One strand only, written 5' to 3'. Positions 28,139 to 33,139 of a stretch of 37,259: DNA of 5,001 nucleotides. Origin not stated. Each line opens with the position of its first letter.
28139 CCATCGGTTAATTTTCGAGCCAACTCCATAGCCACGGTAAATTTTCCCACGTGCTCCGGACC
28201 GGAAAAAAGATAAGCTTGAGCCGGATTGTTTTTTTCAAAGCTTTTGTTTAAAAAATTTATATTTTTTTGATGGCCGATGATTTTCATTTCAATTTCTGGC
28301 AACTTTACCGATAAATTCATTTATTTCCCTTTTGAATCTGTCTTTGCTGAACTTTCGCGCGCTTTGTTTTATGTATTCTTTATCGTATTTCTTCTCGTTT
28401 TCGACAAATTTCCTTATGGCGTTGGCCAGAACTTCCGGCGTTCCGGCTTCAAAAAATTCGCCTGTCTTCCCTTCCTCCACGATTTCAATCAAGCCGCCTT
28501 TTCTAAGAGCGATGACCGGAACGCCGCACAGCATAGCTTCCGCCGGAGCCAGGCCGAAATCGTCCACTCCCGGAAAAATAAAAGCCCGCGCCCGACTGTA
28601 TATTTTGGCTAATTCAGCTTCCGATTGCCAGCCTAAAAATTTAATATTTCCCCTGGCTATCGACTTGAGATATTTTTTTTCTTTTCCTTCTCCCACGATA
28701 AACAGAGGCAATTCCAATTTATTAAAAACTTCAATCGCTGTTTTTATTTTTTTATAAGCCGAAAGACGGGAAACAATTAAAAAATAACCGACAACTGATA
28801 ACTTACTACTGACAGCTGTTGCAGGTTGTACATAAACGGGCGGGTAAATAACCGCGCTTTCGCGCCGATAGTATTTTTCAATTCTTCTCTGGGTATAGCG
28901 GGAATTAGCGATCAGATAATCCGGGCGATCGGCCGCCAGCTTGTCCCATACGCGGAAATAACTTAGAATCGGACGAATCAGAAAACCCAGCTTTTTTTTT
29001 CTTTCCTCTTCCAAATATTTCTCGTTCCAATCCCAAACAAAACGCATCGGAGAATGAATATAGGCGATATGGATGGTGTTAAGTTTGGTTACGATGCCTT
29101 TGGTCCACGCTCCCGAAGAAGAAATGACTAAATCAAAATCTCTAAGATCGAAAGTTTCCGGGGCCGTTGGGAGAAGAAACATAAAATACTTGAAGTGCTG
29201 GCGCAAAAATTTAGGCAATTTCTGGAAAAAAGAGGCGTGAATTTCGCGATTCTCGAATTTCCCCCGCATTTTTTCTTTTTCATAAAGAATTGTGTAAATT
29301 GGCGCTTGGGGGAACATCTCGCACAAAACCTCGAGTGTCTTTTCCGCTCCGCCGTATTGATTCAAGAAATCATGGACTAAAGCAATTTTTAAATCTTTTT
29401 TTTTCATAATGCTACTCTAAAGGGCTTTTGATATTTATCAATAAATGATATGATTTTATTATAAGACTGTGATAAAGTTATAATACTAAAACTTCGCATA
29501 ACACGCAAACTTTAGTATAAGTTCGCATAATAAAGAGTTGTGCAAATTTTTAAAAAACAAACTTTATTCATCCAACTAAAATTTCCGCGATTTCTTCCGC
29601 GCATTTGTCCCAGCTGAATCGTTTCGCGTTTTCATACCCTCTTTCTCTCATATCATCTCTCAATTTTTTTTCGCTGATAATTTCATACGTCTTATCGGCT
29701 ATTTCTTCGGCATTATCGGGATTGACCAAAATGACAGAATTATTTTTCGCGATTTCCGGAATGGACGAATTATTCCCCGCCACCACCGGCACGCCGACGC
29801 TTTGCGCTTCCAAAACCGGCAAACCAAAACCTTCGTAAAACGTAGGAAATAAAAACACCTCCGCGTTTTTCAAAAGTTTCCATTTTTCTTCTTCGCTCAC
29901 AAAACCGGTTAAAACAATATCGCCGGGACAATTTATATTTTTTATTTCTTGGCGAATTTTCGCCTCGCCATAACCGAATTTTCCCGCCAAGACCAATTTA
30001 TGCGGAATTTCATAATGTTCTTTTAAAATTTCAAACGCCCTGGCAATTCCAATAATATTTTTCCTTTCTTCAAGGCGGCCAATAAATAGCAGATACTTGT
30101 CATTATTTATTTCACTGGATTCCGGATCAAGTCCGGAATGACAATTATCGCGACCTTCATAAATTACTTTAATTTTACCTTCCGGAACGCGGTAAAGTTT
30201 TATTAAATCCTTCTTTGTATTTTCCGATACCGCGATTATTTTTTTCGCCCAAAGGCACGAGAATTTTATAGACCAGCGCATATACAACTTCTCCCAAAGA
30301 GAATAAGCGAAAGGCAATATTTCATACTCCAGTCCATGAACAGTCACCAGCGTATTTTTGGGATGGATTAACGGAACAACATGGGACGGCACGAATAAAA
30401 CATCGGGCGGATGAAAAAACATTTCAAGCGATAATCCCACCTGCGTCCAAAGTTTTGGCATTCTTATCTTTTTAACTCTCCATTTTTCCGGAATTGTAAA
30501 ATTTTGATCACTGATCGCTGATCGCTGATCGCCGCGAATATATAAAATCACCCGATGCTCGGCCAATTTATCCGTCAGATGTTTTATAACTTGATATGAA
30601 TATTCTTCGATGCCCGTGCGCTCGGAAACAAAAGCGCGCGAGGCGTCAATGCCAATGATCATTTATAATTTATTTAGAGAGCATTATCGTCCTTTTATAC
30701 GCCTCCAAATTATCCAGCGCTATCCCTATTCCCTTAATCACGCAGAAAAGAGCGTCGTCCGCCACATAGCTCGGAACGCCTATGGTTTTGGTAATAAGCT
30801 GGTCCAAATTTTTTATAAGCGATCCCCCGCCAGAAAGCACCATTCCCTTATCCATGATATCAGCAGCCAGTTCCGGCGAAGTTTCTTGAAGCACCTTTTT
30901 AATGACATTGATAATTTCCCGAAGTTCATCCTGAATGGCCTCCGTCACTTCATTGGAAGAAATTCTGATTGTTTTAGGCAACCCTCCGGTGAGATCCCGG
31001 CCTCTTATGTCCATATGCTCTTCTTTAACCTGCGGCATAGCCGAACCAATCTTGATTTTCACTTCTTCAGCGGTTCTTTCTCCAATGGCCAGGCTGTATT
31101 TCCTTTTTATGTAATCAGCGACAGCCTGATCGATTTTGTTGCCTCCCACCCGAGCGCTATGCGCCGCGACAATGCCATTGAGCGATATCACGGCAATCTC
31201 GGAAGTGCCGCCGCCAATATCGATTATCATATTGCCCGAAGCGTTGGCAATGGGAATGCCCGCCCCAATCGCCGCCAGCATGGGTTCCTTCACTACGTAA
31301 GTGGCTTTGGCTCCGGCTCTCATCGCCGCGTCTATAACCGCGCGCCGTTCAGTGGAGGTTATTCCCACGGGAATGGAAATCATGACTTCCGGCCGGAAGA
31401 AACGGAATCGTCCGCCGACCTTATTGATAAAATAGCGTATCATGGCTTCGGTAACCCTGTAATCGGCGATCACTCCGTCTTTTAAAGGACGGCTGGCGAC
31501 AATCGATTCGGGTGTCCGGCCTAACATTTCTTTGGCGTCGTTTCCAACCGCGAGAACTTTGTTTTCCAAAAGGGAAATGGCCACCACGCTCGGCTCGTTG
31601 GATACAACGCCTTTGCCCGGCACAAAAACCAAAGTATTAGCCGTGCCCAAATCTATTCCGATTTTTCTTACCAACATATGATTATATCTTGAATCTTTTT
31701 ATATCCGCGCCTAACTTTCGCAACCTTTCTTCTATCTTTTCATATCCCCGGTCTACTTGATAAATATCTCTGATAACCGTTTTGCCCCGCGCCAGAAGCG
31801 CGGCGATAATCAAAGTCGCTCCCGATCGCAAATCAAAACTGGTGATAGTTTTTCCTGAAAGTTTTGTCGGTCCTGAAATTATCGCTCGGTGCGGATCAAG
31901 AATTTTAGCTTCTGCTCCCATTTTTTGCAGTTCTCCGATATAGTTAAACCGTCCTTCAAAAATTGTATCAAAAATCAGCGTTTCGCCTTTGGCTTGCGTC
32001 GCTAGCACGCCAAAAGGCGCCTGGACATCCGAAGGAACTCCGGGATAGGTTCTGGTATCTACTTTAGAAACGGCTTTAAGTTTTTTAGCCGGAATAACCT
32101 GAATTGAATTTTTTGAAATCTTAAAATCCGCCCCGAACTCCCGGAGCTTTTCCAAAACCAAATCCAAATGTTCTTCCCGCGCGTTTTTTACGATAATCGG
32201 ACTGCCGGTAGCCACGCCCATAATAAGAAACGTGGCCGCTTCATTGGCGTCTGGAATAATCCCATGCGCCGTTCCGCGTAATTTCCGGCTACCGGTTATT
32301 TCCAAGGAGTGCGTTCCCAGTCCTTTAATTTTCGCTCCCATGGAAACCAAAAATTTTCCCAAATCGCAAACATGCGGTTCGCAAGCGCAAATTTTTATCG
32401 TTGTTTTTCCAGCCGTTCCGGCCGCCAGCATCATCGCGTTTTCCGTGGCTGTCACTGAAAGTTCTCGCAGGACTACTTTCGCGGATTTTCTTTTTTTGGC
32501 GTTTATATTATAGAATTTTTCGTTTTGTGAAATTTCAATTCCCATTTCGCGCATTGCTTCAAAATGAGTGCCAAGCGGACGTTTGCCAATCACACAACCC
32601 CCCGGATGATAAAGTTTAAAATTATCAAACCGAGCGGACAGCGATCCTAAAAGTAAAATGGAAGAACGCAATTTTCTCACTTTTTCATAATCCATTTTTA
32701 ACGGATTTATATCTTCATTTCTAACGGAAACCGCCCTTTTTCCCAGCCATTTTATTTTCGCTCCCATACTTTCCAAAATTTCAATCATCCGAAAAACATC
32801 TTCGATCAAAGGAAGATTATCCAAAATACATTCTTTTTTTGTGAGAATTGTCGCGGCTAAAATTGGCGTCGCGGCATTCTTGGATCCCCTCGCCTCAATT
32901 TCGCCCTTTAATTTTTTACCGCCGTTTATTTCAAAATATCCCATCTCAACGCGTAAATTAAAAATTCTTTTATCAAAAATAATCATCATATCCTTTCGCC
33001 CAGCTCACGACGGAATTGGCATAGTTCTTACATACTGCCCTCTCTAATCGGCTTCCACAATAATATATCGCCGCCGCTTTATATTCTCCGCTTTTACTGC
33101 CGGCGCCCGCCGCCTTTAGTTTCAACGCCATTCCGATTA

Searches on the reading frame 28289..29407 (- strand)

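Call 71: search_protein_families(library=pfam, proteins=[window:28289-29407:-], max_evalue=0.00001)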
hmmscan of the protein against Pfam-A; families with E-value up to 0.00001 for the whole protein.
window:28289-29407:- (372 aa): 4 families
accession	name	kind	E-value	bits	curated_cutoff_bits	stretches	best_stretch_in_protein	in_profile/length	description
PF00534.26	Glycos_transf_1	-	4e-30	105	26.4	1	208-347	17-167/172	Glycosyl transferases group 1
PF13692.12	Glyco_trans_1_4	-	2.7e-23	83.2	27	1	209-337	4-142/142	Glycosyl transferases group 1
PF13439.12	Glyco_transf_4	-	3.1e-09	37.5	28.5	1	18-191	1-166/170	Glycosyltransferase Family 4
PF13524.12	Glyco_trans_1_2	-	2e-06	28.3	25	1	232-350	14-125/144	Glycosyl transferase-like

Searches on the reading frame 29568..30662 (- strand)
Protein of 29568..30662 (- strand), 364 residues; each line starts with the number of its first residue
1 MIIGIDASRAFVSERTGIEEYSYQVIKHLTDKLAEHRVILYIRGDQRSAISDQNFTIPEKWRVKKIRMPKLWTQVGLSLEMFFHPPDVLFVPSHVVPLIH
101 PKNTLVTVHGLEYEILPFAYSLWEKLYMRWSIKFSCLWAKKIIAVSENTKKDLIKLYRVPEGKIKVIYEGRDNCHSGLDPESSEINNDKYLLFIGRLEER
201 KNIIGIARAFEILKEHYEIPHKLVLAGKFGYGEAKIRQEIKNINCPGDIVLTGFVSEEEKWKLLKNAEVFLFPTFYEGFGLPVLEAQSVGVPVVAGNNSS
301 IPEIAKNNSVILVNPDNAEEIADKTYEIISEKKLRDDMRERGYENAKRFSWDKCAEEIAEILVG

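Call 71: search_protein_families(library=pfam, proteins=[window:29568-30662:-], max_evalue=0.00001)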
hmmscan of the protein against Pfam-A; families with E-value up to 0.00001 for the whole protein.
window:29568-30662:- (364 aa): 4 families
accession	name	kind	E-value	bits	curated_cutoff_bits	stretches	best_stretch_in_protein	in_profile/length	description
PF00534.26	Glycos_transf_1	-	1.7e-35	122.6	26.4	1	182-344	8-171/172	Glycosyl transferases group 1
PF13692.12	Glyco_trans_1_4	-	5.1e-26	92.1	27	1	189-330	2-141/142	Glycosyl transferases group 1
PF13439.12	Glyco_transf_4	-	7.4e-16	59.1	28.5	1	17-172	3-167/170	Glycosyltransferase Family 4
PF20706.3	GT4-conflict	-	4.2e-11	42.9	26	1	186-308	195-323/385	Family 4 Glycosyltransferase in conflict systems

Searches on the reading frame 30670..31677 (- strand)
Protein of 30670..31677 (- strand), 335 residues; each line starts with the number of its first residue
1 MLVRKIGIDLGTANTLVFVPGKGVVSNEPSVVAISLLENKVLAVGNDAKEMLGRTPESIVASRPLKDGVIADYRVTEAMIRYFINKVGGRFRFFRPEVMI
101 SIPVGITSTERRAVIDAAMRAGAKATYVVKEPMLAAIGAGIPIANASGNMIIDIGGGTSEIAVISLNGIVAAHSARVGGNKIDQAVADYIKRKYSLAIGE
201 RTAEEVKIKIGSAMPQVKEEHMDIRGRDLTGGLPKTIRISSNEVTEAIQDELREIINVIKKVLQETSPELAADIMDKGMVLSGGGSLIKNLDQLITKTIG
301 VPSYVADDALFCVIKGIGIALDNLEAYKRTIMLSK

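Call 71: search_protein_families(library=pfam, proteins=[window:30670-31677:-], max_evalue=0.00001)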
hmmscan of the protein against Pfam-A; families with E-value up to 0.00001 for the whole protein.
window:30670-31677:- (335 aa): 4 families
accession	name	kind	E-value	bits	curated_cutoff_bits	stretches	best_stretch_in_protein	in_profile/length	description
PF06723.19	MreB_Mbl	-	3.2e-135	450.6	27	1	5-328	3-326/327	MreB/Mbl protein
PF14450.12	FtsA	-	9.5e-13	49.1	31.8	1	151-305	2-109/127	Cell division protein FtsA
PF00012.26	HSP70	-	2.8e-12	46.1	20.6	1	98-300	136-351/599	Hsp70 protein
PF00022.25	Actin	-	8.7e-09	34.9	27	1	42-193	46-190/410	Actin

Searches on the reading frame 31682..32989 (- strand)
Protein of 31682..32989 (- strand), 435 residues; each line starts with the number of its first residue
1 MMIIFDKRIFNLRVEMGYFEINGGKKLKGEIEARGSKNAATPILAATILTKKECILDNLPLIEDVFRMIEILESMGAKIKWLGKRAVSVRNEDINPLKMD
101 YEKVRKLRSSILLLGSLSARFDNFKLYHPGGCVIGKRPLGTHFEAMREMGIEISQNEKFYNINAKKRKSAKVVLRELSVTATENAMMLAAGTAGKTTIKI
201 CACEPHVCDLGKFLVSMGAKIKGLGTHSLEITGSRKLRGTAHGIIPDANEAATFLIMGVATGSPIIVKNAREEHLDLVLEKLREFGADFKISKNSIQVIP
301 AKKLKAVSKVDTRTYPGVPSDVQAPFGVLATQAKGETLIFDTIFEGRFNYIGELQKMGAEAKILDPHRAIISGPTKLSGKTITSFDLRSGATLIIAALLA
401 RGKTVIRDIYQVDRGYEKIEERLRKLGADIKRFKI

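Call 71: search_protein_families(library=pfam, proteins=[window:31682-32989:-], max_evalue=0.00001)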
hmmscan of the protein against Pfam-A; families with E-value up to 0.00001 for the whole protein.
window:31682-32989:- (435 aa): 1 family
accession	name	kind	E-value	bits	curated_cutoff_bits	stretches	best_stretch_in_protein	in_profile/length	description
PF00275.25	EPSP_synthase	-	3.8e-78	263.5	22.8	1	22-423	2-417/417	EPSP synthase (3-phosphoshikimate 1-carboxyvinyltransferase)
